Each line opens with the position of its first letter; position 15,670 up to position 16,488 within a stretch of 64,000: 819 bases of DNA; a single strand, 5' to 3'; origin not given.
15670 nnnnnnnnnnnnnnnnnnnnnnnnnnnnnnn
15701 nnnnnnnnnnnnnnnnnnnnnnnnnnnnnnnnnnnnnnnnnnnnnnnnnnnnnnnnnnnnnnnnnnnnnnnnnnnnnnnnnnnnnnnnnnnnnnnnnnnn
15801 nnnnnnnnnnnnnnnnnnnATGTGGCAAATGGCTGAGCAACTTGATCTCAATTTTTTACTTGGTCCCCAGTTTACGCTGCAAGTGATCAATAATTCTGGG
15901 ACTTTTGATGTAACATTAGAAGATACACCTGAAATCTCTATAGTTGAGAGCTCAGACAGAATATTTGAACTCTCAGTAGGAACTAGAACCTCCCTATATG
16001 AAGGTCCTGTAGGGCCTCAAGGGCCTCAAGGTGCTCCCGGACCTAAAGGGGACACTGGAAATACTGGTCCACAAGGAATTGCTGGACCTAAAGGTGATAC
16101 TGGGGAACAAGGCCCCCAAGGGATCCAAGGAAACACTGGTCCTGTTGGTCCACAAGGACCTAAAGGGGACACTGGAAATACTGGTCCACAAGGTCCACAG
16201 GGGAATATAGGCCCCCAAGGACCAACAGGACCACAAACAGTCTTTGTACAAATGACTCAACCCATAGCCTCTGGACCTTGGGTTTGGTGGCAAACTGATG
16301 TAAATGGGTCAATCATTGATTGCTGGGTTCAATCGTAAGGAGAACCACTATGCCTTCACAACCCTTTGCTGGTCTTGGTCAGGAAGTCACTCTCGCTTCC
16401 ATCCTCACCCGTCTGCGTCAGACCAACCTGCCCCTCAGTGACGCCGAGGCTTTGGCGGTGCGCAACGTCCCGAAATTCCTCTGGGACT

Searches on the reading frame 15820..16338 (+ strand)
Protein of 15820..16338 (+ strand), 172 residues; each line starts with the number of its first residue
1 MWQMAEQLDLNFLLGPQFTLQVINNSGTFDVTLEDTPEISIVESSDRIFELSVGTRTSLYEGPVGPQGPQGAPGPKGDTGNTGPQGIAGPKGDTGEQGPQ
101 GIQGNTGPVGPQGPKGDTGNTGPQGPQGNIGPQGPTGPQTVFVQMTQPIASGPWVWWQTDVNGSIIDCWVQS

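Call 7: search_protein_families(library=pfam, proteins=[window:15820-16338:+], max_evalue=0.01)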
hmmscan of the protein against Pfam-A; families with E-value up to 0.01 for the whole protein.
window:15820-16338:+ (172 aa): 1 family
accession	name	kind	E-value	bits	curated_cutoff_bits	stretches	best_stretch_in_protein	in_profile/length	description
PF01391.23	Collagen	-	2.8e-14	53.1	27.2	2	62-108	10-56/60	Collagen triple helix repeat (20 copies)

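Call 8: search_protein_families(library=phrogs, proteins=[window:15820-16338:+], max_evalue=0.01)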
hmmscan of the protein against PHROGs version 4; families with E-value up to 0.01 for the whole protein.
window:15820-16338:+ (172 aa): 45 families (the best 25 are shown)
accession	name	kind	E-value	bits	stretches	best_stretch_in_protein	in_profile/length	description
phrog_819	-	tail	5.8e-24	85.3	1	61-139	504-588/1024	tail protein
phrog_5073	-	tail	1.5e-23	84.6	1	61-139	260-338/519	tail fiber protein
phrog_6320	-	tail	1.1e-22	81.6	1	62-139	131-208/745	tail fiber protein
phrog_366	-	tail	2.7e-22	80.9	1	61-151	308-401/474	tail fiber protein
phrog_8745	-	tail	1.6e-20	73.2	1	61-147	1406-1492/1803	tail fiber protein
phrog_1658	-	unknown function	7.1e-15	56.4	1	61-166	54-149/239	-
phrog_10972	-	tail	2.6e-14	54.5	2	101-140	163-202/343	tail fiber protein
phrog_38806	-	unknown function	1.2e-13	52.1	1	60-137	65-142/285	-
phrog_32123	-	unknown function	1.4e-13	51.1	1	56-137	215-296/532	-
phrog_32409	-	tail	2.1e-13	50.5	1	89-142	191-244/884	tail fiber protein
phrog_13892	-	tail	6.2e-13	49.6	2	86-134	36-84/676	minor tail protein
phrog_3904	-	tail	9.5e-12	45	2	41-108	745-811/1086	tail fiber protein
phrog_34255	-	unknown function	2.1e-10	40.1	1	61-139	351-433/1044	-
phrog_22681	-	DNA, RNA and nucleotide metabolism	3.8e-10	40.9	2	59-96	114-151/157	DNA polymerase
phrog_17587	-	tail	1.6e-09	37.8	2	97-140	350-393/641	tail fiber protein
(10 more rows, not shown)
